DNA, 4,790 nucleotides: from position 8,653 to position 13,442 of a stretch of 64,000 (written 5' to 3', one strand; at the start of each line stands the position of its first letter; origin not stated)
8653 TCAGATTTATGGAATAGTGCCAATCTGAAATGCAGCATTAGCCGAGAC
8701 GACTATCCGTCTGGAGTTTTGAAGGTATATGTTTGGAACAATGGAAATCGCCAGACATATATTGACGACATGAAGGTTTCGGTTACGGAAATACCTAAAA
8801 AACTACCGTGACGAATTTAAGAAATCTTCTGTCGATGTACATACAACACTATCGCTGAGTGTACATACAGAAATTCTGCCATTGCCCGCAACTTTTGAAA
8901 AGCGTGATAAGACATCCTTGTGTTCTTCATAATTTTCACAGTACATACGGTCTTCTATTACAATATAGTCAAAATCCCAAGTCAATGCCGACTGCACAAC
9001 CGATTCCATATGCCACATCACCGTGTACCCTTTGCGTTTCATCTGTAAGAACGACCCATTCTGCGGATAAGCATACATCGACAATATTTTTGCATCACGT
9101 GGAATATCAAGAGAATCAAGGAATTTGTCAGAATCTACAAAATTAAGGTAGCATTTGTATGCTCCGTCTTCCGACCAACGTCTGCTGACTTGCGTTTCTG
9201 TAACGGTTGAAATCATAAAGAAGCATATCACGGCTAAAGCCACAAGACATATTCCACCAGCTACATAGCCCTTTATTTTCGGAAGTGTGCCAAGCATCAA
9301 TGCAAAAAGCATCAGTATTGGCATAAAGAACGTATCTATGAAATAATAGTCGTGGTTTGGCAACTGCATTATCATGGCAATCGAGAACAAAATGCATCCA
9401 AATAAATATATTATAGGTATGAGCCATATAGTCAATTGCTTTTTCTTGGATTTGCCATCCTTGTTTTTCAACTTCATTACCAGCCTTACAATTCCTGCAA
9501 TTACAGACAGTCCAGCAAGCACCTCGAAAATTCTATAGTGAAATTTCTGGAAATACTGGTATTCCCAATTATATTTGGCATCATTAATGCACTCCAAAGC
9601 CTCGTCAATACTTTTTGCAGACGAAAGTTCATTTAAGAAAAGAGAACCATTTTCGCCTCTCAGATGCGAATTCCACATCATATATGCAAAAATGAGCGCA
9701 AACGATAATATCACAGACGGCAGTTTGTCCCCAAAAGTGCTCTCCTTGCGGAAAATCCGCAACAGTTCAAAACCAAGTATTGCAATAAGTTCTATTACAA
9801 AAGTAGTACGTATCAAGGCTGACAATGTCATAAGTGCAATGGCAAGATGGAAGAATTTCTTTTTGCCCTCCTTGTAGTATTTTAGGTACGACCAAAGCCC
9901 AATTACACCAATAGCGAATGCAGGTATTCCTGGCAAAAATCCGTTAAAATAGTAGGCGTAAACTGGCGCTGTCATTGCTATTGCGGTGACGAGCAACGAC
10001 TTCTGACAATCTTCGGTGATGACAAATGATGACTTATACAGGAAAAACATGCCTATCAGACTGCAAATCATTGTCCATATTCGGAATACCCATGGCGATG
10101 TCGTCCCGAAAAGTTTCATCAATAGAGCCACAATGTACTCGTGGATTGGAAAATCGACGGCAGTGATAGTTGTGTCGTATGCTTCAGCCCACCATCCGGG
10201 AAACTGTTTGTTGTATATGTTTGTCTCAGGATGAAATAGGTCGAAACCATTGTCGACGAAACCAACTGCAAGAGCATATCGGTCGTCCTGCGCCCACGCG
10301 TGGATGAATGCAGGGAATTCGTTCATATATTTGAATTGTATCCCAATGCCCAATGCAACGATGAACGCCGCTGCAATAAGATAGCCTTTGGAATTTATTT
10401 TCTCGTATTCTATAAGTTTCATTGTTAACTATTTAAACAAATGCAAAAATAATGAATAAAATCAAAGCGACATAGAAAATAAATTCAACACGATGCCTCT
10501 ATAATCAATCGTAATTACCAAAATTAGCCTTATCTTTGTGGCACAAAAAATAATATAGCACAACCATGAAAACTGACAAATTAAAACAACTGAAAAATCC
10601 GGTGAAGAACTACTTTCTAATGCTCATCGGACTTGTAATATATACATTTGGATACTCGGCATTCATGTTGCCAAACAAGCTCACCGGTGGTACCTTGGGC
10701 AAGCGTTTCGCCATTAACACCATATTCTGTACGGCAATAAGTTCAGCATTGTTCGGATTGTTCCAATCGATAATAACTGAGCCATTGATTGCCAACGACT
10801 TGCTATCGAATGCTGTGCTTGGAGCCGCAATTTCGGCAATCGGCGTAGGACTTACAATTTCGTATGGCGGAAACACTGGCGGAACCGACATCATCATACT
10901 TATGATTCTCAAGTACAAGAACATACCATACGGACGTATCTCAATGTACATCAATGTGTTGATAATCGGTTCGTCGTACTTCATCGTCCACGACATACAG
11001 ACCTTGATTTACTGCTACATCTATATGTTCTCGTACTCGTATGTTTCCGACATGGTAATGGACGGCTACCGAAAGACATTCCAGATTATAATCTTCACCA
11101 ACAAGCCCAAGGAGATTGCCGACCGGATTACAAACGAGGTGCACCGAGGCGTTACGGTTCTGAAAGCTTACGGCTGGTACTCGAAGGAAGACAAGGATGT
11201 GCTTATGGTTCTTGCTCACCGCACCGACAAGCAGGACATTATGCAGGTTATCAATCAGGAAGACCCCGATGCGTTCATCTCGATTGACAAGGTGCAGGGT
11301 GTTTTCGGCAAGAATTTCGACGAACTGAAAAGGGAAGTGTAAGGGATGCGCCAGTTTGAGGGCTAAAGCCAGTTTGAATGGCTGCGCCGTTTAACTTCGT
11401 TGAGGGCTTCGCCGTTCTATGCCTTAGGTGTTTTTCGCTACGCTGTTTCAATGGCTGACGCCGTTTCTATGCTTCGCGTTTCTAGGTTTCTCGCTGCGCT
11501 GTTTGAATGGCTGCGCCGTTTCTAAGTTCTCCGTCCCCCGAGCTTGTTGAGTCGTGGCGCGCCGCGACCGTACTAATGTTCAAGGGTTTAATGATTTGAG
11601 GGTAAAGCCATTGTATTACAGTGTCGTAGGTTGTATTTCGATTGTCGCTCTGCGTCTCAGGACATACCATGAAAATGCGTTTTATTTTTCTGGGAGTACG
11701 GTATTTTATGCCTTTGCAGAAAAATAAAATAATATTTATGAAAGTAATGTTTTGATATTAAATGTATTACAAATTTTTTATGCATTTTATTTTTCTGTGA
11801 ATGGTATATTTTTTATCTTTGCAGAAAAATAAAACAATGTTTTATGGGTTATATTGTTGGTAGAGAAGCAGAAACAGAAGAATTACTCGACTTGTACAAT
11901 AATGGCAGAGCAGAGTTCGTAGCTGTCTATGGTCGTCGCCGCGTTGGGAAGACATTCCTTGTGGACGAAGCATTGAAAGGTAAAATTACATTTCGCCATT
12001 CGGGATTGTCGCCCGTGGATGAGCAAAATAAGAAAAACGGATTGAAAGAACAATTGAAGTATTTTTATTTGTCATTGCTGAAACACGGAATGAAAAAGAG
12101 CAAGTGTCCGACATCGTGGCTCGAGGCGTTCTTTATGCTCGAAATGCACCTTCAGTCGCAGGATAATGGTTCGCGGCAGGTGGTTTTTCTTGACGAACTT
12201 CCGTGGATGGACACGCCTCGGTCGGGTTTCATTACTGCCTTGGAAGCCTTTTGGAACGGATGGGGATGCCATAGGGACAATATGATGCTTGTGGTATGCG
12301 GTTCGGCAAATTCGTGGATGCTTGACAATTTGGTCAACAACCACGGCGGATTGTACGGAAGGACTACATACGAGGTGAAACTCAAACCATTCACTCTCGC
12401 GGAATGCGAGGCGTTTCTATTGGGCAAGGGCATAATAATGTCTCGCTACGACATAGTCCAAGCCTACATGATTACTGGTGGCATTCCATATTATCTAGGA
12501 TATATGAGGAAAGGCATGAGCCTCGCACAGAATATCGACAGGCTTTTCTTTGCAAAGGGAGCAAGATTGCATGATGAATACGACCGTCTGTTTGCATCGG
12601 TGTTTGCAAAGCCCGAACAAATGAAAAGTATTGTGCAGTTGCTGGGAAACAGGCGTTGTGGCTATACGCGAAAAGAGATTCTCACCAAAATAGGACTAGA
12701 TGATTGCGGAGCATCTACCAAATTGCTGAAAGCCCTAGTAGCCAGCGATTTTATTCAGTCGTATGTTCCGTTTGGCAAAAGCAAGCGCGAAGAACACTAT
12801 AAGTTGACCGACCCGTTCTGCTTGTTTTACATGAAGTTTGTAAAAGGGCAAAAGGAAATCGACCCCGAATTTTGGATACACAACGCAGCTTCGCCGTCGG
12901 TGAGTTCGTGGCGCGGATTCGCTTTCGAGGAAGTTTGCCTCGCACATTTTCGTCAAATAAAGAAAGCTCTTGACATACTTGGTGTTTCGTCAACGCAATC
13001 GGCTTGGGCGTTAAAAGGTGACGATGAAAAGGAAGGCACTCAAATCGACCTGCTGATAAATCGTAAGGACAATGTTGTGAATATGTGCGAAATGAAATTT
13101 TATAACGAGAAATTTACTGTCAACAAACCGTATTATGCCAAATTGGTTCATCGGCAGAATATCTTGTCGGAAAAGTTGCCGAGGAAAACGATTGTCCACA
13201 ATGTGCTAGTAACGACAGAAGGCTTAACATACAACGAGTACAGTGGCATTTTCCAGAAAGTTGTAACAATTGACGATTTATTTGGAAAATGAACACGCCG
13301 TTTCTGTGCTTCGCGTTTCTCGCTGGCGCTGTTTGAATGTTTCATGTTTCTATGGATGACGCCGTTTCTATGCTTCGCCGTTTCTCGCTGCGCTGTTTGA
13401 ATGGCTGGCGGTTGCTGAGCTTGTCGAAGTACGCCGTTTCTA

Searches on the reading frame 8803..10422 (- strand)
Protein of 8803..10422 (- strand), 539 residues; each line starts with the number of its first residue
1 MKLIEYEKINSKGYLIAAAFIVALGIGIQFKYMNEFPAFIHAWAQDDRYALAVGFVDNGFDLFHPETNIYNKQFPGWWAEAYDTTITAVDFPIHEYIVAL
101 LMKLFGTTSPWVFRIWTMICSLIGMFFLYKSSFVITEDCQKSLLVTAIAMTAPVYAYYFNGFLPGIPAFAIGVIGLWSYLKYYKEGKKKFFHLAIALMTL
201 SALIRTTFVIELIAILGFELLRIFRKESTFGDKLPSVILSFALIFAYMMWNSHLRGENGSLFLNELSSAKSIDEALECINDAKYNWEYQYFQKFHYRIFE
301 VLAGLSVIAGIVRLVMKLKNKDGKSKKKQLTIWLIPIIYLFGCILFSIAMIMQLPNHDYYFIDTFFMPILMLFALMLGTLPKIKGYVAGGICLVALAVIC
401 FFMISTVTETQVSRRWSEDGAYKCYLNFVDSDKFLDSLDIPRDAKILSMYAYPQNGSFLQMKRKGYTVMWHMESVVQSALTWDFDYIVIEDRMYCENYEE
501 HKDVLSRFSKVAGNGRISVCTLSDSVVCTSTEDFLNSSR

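Call 75: search_protein_families(library=pfam, proteins=[window:8803-10422:-])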
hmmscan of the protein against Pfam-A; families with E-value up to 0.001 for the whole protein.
window:8803-10422:- (539 aa): 1 family
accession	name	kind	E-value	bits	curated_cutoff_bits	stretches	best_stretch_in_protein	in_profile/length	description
PF13231.12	PMT_2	-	1.7e-08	35.3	26.1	1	92-250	4-160/160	Dolichyl-phosphate-mannose-protein mannosyltransferase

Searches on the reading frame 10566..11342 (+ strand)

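Call 75: search_protein_families(library=pfam, proteins=[window:10566-11342:+])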
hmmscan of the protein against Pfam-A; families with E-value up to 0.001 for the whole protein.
window:10566-11342:+ (258 aa): 2 families
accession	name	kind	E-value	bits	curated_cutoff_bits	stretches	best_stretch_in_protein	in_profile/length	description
PF02588.21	YitT_membrane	-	3.9e-33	115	24.3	1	43-188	63-204/205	Uncharacterised 5xTM membrane BCR, YitT family COG1284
PF10035.14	DUF2179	-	8.3e-19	67.6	22.8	1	194-248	1-55/55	Uncharacterized protein conserved in bacteria (DUF2179)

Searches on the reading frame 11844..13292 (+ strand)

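Call 75: search_protein_families(library=pfam, proteins=[window:11844-13292:+])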
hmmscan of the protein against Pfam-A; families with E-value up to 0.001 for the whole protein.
window:11844-13292:+ (482 aa): 3 families
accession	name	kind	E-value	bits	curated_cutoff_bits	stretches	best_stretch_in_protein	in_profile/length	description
PF01637.24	ATPase_2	-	4.7e-15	56.5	33.2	1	5-219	2-223/225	ATPase domain predominantly from Archaea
PF13173.12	AAA_14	-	7.1e-06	26.5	27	1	25-187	4-127/129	AAA domain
PF13191.12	AAA_16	-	9.6e-06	26.6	32.6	1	4-45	2-46/167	AAA ATPase domain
